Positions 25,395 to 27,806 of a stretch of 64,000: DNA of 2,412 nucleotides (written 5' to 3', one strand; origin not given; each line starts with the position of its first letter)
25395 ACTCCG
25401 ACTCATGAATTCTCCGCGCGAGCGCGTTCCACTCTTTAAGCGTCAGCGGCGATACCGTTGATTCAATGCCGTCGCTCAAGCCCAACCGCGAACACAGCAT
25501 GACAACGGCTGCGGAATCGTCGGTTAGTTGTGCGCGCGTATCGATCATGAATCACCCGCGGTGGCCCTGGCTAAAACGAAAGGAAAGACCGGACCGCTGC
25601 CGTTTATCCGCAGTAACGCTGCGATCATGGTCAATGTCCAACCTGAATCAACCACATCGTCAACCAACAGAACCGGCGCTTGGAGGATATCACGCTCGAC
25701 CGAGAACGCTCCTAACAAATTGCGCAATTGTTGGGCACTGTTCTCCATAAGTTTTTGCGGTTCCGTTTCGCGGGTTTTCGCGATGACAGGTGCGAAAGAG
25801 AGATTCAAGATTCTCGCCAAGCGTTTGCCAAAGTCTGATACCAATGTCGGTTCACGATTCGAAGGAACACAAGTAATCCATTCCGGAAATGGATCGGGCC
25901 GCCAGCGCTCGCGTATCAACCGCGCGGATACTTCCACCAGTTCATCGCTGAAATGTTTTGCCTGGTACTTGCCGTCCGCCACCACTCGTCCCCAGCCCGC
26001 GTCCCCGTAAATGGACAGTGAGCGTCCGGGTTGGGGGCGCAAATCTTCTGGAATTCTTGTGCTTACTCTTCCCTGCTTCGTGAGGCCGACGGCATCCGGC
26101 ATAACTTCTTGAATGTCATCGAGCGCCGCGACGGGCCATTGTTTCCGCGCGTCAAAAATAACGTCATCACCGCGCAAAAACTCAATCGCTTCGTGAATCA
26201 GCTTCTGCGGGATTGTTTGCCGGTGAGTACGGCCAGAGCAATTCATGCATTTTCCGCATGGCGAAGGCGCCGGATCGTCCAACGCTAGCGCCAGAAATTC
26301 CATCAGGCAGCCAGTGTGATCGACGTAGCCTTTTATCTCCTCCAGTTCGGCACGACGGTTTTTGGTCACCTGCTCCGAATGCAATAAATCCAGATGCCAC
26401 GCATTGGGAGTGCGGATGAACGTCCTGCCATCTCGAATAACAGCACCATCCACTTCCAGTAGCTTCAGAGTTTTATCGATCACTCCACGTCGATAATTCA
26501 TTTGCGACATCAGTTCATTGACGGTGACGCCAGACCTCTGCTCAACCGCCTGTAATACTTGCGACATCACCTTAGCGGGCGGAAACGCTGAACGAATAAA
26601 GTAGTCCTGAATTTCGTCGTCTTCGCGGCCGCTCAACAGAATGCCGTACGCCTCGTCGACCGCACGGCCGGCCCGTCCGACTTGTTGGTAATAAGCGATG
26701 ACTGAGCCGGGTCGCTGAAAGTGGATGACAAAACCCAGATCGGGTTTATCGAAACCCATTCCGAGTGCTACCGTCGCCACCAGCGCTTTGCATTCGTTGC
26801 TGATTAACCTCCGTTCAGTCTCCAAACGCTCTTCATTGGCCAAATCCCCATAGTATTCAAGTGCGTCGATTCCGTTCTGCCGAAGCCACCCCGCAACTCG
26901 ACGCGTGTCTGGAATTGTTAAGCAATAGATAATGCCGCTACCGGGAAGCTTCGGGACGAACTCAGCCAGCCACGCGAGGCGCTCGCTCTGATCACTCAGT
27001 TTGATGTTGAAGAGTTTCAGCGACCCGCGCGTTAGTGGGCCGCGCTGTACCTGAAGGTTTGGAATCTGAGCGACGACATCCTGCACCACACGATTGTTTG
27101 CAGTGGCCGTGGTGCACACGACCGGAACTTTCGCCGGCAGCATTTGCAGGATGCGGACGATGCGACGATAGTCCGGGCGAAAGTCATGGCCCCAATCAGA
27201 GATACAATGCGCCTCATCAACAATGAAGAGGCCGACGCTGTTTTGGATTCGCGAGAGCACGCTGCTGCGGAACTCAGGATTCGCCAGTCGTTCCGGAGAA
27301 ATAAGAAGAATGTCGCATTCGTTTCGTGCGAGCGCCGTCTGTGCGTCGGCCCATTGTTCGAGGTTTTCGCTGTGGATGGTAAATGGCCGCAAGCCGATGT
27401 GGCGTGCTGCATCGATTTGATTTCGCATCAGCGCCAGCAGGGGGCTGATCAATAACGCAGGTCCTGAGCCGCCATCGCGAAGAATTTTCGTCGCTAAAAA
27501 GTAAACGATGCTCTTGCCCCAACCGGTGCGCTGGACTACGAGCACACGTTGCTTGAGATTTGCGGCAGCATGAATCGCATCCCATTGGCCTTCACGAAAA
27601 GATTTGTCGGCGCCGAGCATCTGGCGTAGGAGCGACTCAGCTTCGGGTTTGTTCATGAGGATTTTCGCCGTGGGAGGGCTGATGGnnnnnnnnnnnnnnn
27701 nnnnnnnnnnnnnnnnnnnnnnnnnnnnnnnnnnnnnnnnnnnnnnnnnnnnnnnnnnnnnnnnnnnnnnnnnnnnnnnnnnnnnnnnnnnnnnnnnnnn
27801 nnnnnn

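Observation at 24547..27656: RecQ-like helicase fused to a ComF-type PRTase, coupled to a second DprA-like gene: RqlHI/PsyrTA-type toxin-antitoxin or defence module beside topA-dprA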

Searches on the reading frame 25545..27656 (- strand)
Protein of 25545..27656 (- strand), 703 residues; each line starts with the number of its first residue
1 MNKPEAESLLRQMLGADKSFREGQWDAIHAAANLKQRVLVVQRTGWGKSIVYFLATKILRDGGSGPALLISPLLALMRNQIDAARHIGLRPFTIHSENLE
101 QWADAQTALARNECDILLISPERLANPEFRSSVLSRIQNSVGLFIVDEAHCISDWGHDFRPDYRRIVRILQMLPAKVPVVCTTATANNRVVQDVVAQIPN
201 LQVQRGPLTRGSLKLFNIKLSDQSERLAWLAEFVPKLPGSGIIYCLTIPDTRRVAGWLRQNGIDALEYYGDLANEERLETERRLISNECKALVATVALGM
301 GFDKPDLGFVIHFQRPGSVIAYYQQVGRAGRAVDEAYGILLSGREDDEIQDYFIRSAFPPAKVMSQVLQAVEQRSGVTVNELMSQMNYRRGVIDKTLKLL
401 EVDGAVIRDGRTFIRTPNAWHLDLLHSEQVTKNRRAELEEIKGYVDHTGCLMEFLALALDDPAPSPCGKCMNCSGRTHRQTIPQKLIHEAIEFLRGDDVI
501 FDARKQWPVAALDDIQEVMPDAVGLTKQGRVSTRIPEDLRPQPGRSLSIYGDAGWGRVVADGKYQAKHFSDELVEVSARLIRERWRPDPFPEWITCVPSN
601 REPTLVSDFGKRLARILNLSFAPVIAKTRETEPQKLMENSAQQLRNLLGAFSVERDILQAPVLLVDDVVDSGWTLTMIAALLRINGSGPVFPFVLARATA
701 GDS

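Call 7: search_protein_families(library=pfam, proteins=[window:25545-27656:-], max_evalue=0.01)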
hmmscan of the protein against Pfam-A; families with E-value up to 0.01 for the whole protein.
window:25545-27656:- (703 aa): 5 families
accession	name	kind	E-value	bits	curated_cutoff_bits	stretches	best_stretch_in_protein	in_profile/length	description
PF00270.35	DEAD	-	1e-23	84.4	26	1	22-193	2-166/167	DEAD/DEAH box helicase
PF00271.37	Helicase_C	-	2.7e-16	60.2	23.5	1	237-332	14-109/110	Helicase conserved C-terminal domain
PF04851.21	ResIII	-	2e-10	41.3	22.5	1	19-175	3-152/164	Type III restriction enzyme, res subunit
PF00156.33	Pribosyltran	-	3.4e-06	26.9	26.3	1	609-684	43-112/158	Phosphoribosyl transferase domain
PF16124.10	RecQ_Zn_bind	-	0.00012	23.1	25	1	427-473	17-65/66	RecQ zinc-binding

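Call 8: search_protein_families(library=padloc, proteins=[window:25545-27656:-], max_evalue=0.01)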
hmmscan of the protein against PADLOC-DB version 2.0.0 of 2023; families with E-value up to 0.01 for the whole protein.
window:25545-27656:- (703 aa): 31 families (the best 25 are shown)
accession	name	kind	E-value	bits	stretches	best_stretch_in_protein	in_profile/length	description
PDLC03928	PsyrT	-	2e-279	926.7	1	3-702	5-688/689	-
PDLC02864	DpdF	-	1.2e-86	289.9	1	4-426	8-414/610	DpdF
PDLC02870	DpdF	-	3.8e-75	251.4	1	18-480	12-473/534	DpdF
PDLC02861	DpdF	-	4.7e-72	241.2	1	4-346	14-347/611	DpdF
PDLC02865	DpdF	-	3.2e-49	165.5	1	7-477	748-1214/1499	DpdF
PDLC01089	C3a193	-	2.1e-31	107.2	1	37-333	269-583/983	poss. alt. Cas3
PDLC02859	DpdF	-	6.9e-31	105.3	1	19-333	100-416/545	DpdF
PDLC02872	DpdF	-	4.9e-29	99.4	1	5-349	143-512/859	DpdF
PDLC02868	DpdF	-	2.9e-27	92.8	2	17-199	336-520/1078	DpdF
PDLC02855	DpdF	-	8.9e-25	85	1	66-332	186-469/825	DpdF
PDLC02866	DpdF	-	6.2e-22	76.4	2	589-696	139-252/255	DpdF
PDLC02863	DpdF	-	6.5e-22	76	1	209-409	22-223/488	DpdF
PDLC02857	DpdF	-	1.2e-20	71.3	1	22-350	181-546/911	DpdF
PDLC02867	DpdF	-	2.3e-19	67.2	1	23-346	140-482/855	DpdF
PDLC02862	DpdF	-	4.2e-18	62.6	1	37-341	137-462/811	DpdF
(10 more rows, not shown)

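Call 9: search_protein_families(library=ncbifam, proteins=[window:25545-27656:-], max_evalue=0.01)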
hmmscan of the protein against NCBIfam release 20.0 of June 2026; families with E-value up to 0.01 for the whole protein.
window:25545-27656:- (703 aa): 27 families (the best 25 are shown)
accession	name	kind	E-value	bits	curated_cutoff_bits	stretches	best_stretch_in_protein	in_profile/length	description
TIGR01389.1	recQ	equivalog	3.5e-80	270.1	640.2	1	8-363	3-349/591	DNA helicase RecQ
TIGR00614.1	recQ_fam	subfamily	1.5e-70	238.3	219.8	1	10-346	3-334/470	RecQ family ATP-dependent DNA helicase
NF008279.0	PRK11057.1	equivalog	9.8e-57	192.7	1015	1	5-341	12-339/608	ATP-dependent DNA helicase RecQ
NF041063.1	DpdF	equivalog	5.1e-39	134.5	550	1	3-349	124-489/813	protein DpdF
TIGR03817.1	DECH_helic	hypoth_equivalog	3.6e-16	58.6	874.1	2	270-355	311-394/742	helicase/secretion neighborhood putative DEAH-box helicase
NF008744.0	PRK11776.1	equivalog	3.3e-13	49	524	1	111-392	121-394/460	ATP-dependent RNA helicase DbpA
NF008394.0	PRK11192.1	equivalog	1.2e-11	44.2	507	1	105-342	118-351/441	ATP-dependent RNA helicase SrmB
NF002340.1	PRK01297.1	equivalog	3.1e-11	42.7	564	1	107-347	121-357/372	ATP-dependent RNA helicase RhlB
TIGR04121.1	DEXH_lig_assoc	equivalog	2e-10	39.1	850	1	268-340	282-354/804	ligase-associated DNA damage response DEXH box helicase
NF053631.1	RNA_helic_CshA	equivalog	5.7e-09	35.3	646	1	108-339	112-338/434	degradosome RNA helicase CshA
NF010338.0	PRK13767.1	equivalog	6.5e-09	34.6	849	1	268-342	321-396/877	ATP-dependent helicase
NF008616.0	PRK11595.1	equivalog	3e-08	33.4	304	1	611-697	139-225/227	DNA utilization protein GntX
NF053711.1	RNA_heli_RhlE1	exception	1.1e-07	31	750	1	107-342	118-348/434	RNA helicase RhlE1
NF007284.0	PRK09751.1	equivalog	2.2e-07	28.5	1496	1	267-337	354-424/1538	ATP-dependent helicase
NF007882.0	PRK10590.1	equivalog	3.4e-07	29.6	743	1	109-334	121-341/456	ATP-dependent RNA helicase RhlE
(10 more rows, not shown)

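Call 16: find_homologous_proteins(query=window:25545-27656:-, max_evalue=1e-10)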
Query window:25545-27656:- (703 aa): 8000 proteins with E <= 1e-10 among 8000 candidates; the best 120 are listed.
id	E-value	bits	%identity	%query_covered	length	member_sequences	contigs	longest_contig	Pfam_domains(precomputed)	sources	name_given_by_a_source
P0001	0.0e+0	1467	91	100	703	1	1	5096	PF00270.36,PF00156.34,PF16124.11,PF00271.38,PF04851.22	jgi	jgi:ATP-dependent DNA helicase RecQ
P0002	0.0e+0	1365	85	100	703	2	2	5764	PF00270.36,PF00156.34,PF00271.38,PF04851.22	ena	-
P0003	0.0e+0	1352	83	100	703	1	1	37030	PF00270.36,PF00156.34,PF00271.38,PF04851.22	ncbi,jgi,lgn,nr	ncbi:MAG TPA: RecQ family ATP-dependent DNA helicase [Pyrinomonadaceae bacterium]|jgi:ATP-dependent 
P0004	0.0e+0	1343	82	100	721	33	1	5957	PF00270.36,PF00271.38,PF04851.22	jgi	jgi:ATP-dependent DNA helicase RecQ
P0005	0.0e+0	1343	82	100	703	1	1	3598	PF00270.36,PF00271.38,PF04851.22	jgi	jgi:ATP-dependent DNA helicase RecQ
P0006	0.0e+0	1334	82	100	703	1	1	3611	PF00270.36,PF00271.38,PF04851.22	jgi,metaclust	metaclust:\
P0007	0.0e+0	1323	81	100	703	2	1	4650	PF00270.36,PF00156.34,PF00271.38,PF04851.22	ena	-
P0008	0.0e+0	1312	80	100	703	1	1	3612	PF00270.36,PF00271.38,PF04851.22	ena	-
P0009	0.0e+0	1302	80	100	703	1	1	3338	PF00270.36,PF00271.38,PF04851.22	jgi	jgi:ATP-dependent DNA helicase RecQ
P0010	0.0e+0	1301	81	100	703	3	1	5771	PF00270.36,PF00156.34,PF16124.11,PF00271.38,PF04851.22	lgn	-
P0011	0.0e+0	1282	79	100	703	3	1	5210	PF00270.36,PF00156.34,PF00271.38,PF04851.22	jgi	jgi:ATP-dependent DNA helicase RecQ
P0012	0.0e+0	1272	78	100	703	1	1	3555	PF00270.36,PF00271.38,PF04851.22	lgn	-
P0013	0.0e+0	1270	77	100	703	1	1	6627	PF00270.36,PF00156.34,PF16124.11,PF00271.38,PF04851.22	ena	-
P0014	0.0e+0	1268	78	100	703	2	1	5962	PF00270.36,PF00156.34,PF16124.11,PF00271.38,PF04851.22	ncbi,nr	ncbi:MAG: ATP-dependent helicase RecQ [Blastocatellia bacterium]|nr:ATP-dependent helicase RecQ [Bla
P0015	0.0e+0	1258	78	100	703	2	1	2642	PF00270.36,PF16124.11,PF00271.38,PF04851.22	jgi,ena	-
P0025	0.0e+0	1242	77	100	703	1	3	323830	PF00270.36,PF00156.34,PF00271.38,PF04851.22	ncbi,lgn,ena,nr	ncbi:MAG TPA: ATP-dependent DNA helicase RecG [Blastocatellia bacterium]|nr:ATP-dependent DNA helica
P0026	0.0e+0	1242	77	100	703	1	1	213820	PF00270.36,PF00156.34,PF00271.38,PF04851.22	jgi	jgi:ATP-dependent DNA helicase RecQ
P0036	0.0e+0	1223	75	100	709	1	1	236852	PF00270.36,PF00271.38,PF04851.22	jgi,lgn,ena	-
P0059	0.0e+0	1190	74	100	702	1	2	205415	PF00270.36,PF00271.38,PF04851.22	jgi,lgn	jgi:ATP-dependent DNA helicase RecQ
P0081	0.0e+0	1021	63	100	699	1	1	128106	PF00270.36,PF00156.34,PF16124.11,PF00271.38,PF04851.22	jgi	jgi:ATP-dependent DNA helicase RecQ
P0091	4.8e-297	1005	63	100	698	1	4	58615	PF00270.36,PF16124.11,PF00271.38,PF04851.22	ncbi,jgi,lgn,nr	ncbi:MAG: RecQ family ATP-dependent DNA helicase [Verrucomicrobia bacterium]|nr:RecQ family ATP-depe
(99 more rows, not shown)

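Call 19: find_encoding_contigs(protein=P0025, flank=8000, max_places=2)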
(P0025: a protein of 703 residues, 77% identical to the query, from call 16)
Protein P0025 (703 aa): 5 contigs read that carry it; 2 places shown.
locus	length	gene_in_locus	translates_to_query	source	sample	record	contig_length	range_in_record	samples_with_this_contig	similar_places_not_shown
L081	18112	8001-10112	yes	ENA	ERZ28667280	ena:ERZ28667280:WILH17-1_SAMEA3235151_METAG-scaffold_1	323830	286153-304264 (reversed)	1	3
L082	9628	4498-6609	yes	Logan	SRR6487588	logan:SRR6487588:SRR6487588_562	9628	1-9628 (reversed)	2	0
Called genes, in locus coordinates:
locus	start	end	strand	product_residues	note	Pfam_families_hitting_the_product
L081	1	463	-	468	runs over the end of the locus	PF05138:PaaA_PaaC (weak)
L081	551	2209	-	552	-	PF00378:ECH_1, PF16113:ECH_2 (weak)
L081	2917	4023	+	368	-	PF02481:DNA_processg_A, PF18306:LDcluster4, PF17782:WHD_DprA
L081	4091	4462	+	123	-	PF13366:PDDEXK_3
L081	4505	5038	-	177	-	PF08534:Redoxin, PF00578:AhpC-TSA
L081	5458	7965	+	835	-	PF01751:Toprim, PF01131:Topoisom_bac, PF01396:Zn_ribbon_Top1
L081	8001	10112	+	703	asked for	PF00270:DEAD, PF04851:ResIII, PF00271:Helicase_C, PF00156:Pribosyltran (weak)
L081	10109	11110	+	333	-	PF02481:DNA_processg_A, PF18306:LDcluster4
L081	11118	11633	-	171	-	PF00132:Hexapep (weak), PF25087:GMPPB_C (faint), PF25084:LbH_EIF2B (weak)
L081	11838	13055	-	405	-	PF00092:VWA, PF13519:VWA_2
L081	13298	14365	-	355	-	PF13620:CarboxypepD_reg (faint)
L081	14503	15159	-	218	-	PF07040:DUF1326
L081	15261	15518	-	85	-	-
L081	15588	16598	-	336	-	PF00941:FAD_binding_5, PF03450:CO_deh_flav_C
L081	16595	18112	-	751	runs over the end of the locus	PF01315:Ald_Xan_dh_C, PF02738:MoCoBD_1, PF20256:MoCoBD_2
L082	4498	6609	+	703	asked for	PF00270:DEAD, PF04851:ResIII, PF00271:Helicase_C, PF00156:Pribosyltran (weak)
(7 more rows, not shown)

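Call 20: find_encoding_contigs(protein=P0091, flank=8000, max_places=2)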
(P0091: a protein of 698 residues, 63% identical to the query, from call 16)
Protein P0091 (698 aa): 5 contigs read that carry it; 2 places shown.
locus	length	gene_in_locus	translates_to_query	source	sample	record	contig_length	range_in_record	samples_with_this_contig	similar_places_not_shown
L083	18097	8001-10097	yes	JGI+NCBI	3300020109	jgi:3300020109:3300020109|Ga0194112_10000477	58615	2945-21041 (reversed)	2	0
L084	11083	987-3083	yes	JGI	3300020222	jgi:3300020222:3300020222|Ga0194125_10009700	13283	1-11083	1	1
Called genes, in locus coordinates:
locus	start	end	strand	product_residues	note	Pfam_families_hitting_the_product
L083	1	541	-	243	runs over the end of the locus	-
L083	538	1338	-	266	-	PF12698:ABC2_membrane_3 (weak)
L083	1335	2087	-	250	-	PF00005:ABC_tran, PF13304:AAA_21 (weak)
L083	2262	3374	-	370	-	PF13421:Band_7_1, PF14237:GYF_2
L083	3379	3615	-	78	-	-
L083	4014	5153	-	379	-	-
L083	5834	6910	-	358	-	-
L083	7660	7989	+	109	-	PF06865:Ppnp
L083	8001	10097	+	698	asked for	PF00270:DEAD, PF04851:ResIII, PF00271:Helicase_C, PF16124:RecQ_Zn_bind (weak)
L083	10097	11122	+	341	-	PF02481:DNA_processg_A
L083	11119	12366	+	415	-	PF00202:Aminotran_3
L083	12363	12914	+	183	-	PF02441:Flavoprotein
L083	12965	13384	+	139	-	PF00011:HSP20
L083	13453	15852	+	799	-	PF02190:LON_substr_bdg, PF07728:AAA_5, PF00004:AAA, PF22667:Lon_lid, PF05362:Lon_C, PF13541:ChlI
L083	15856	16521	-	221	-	PF25084:LbH_EIF2B, PF14602:Hexapep_2 (faint), PF24894:Hexapep_GlmU (weak), PF25084:LbH_EIF2B, PF00132:Hexapep, PF25087:GMPPB_C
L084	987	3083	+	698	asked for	PF00270:DEAD, PF04851:ResIII, PF00271:Helicase_C, PF16124:RecQ_Zn_bind (weak)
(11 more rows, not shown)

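Call 25: find_encoding_contigs(protein=P0026, flank=6000, max_places=1)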
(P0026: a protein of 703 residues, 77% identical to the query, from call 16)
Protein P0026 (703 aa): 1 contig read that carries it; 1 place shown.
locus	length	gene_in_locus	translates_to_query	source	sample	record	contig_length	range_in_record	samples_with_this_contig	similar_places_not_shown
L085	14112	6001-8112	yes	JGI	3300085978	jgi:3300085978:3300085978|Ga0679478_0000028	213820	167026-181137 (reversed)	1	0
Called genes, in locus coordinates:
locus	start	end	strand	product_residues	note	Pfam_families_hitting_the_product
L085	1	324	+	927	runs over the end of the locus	PF00069:Pkinase, PF07714:PK_Tyr_Ser-Thr, PF03109:ABC1 (weak), PF00515:TPR_1 (faint), PF13424:TPR_12 (faint)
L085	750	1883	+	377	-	PF02481:DNA_processg_A, PF18306:LDcluster4, PF17782:WHD_DprA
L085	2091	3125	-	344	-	PF21033:RMD1-3 (faint), PF03544:TonB_C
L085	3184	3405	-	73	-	-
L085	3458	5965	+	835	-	PF01751:Toprim, PF01131:Topoisom_bac, PF01396:Zn_ribbon_Top1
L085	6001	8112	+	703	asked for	PF00270:DEAD, PF04851:ResIII, PF00271:Helicase_C, PF00156:Pribosyltran (faint)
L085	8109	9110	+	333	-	PF02481:DNA_processg_A, PF18306:LDcluster4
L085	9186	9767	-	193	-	PF01797:Y1_Tnp (weak)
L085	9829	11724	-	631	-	PF01411:tRNA-synt_2c, PF07973:tRNA_SAD, PF02272:DHHA1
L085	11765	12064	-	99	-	-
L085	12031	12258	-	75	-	-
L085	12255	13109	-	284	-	PF01411:tRNA-synt_2c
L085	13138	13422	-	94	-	-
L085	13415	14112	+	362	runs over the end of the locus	-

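Call 26: find_encoding_contigs(protein=P0036, flank=6000, max_places=1)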
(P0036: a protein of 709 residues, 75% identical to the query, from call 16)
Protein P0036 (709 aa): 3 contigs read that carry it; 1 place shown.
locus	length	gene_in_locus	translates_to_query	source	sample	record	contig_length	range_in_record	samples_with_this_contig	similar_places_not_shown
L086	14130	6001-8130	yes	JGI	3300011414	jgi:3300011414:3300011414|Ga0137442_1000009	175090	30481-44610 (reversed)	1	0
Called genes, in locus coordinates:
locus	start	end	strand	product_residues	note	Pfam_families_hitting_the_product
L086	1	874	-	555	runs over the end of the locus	PF04055:Radical_SAM (faint)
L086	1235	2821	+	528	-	PF02310:B12-binding, PF04055:Radical_SAM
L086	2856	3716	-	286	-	PF17827:PrmC_N, PF05175:MTS, PF06325:PrmA, PF12847:Methyltransf_18 (weak), PF04816:TrmK (weak), PF08242:Methyltransf_12 (weak), PF13649:Methyltransf_25, PF13847:Methyltransf_31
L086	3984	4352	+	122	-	PF18902:DUF5658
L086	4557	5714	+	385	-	PF00089:Trypsin, PF13365:Trypsin_2, PF00595:PDZ (faint), PF13180:PDZ_2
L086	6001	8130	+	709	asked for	PF04851:ResIII, PF00270:DEAD, PF00271:Helicase_C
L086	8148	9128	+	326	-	PF02481:DNA_processg_A, PF18306:LDcluster4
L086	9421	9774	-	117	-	PF11969:DcpS_C, PF01230:HIT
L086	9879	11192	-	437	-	PF00275:EPSP_synthase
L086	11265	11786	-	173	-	PF13189:Cytidylate_kin2 (weak), PF13238:AAA_18, PF13671:AAA_33, PF01202:SKI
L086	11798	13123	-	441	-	PF00275:EPSP_synthase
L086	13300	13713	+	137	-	PF13581:HATPase_c_2, PF02518:HATPase_c (weak)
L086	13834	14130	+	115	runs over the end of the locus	PF01740:STAS, PF13466:STAS_2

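Call 27: find_encoding_contigs(protein=P0059, flank=6000, max_places=1)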
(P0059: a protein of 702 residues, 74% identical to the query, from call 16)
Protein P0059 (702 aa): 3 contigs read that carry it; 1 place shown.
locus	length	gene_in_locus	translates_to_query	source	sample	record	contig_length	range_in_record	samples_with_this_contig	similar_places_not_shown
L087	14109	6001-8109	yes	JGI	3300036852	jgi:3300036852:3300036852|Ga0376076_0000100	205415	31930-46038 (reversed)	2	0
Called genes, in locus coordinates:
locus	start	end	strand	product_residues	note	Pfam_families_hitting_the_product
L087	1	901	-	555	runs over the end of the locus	PF04055:Radical_SAM (faint)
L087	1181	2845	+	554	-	PF02310:B12-binding, PF04055:Radical_SAM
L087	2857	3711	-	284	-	PF17827:PrmC_N, PF06325:PrmA, PF05175:MTS, PF13649:Methyltransf_25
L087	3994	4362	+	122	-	PF18902:DUF5658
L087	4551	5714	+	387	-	PF00089:Trypsin, PF13365:Trypsin_2, PF13180:PDZ_2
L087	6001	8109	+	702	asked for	PF00270:DEAD, PF04851:ResIII, PF00271:Helicase_C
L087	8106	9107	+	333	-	PF02481:DNA_processg_A, PF18306:LDcluster4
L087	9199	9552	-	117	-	PF11969:DcpS_C, PF01230:HIT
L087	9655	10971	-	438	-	PF00275:EPSP_synthase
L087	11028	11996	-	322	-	-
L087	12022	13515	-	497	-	PF01139:RtcB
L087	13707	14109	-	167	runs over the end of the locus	PF13189:Cytidylate_kin2 (weak), PF13238:AAA_18, PF13671:AAA_33 (faint), PF01202:SKI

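Call 28: find_encoding_contigs(protein=P0081, flank=6000, max_places=1)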
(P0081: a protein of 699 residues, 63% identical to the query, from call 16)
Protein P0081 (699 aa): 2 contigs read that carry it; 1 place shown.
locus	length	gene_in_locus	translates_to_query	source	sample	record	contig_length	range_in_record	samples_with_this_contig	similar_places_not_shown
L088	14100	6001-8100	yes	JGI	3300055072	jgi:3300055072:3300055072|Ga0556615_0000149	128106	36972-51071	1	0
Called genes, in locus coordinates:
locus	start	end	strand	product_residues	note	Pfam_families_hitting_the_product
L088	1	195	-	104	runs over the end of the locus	PF21956:DUF6922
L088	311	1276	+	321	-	PF04168:Alpha-E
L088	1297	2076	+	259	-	-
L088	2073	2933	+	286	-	PF08379:Bact_transglu_N, PF01841:Transglut_core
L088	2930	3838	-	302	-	PF00903:Glyoxalase, PF13669:Glyoxalase_4 (faint), PF22677:Ble-like_N (faint), PF00903:Glyoxalase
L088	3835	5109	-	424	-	PF00070:Pyr_redox (faint), PF07992:Pyr_redox_2, PF22366:NDH2_C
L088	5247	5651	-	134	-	PF18478:PIN_10 (faint), PF18480:DUF5615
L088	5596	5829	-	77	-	PF04255:DUF433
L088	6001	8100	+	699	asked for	PF00270:DEAD, PF04851:ResIII, PF00271:Helicase_C, PF16124:RecQ_Zn_bind (weak), PF00156:Pribosyltran (weak)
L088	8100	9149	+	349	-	PF02481:DNA_processg_A, PF18306:LDcluster4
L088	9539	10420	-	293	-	PF00106:adh_short, PF08659:KR, PF13561:adh_short_C2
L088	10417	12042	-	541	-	PF00890:FAD_binding_2 (faint), PF01266:DAO (faint), PF07992:Pyr_redox_2 (faint), PF13450:NAD_binding_8 (faint), PF00732:GMC_oxred_N, PF05199:GMC_oxred_C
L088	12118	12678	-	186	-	PF01022:HTH_5 (weak), PF01047:MarR (faint), PF12802:MarR_2 (faint), PF12840:HTH_20 (faint), PF13412:HTH_24 (weak), PF09339:HTH_IclR (weak), PF25213:HVO_A0261_N (weak), PF01022:HTH_5 (weak), +2 more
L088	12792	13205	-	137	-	PF13564:DoxX_2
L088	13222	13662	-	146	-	PF04945:YHS (weak)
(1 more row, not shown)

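Call 36: search_solved_structures(query=window:25545-27656:-, max_evalue=0.001)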
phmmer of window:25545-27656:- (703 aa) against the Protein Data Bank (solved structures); distinct sequences matched with E-value up to 0.001: 130 (the best 60 are shown).
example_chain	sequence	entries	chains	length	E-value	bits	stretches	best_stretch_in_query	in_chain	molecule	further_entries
4q47_A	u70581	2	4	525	1.4e-55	191.8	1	16-332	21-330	DNA helicase RecQ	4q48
7auc_A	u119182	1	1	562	2.5e-48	167.8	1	18-338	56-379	Bloom syndrome protein,Bloom syndrome protein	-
7aud_A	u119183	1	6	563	2.5e-48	167.8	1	18-338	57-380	Bloom syndrome protein,Bloom syndrome protein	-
4o3m_A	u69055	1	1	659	3.8e-48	167.2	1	18-338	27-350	Bloom syndrome protein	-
4cgz_A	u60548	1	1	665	3.9e-48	167.2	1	18-338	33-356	BLOOM'S SYNDROME HELICASE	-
4cdg_A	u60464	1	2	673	4e-48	167.1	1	18-338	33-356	BLOOM SYNDROME PROTEIN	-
1oyw_A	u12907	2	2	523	1.4e-47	165.4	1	6-332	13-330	ATP-dependent DNA helicase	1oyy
4tmu_A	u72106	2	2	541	2.1e-44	154.9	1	6-333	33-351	RecQ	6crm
9i22_A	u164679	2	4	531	2.6e-42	147.9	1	18-343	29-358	ATP-dependent DNA helicase Q1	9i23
4u7d_A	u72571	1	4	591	3.5e-42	147.5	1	18-343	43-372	ATP-dependent DNA helicase Q1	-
2v1x_A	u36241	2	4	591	3.5e-42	147.5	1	18-343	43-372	ATP-DEPENDENT DNA HELICASE Q1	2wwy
8yrs_A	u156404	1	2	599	3.7e-42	147.4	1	18-343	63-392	ATP-dependent DNA helicase Q1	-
7a8r_A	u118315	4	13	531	9.8e-42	146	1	18-343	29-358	ATP-dependent DNA helicase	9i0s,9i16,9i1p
9i16_D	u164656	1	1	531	9.8e-42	146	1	18-343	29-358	ATP-dependent DNA helicase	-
5lb3_B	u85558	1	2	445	7.8e-41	143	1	6-356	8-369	ATP-dependent DNA helicase Q5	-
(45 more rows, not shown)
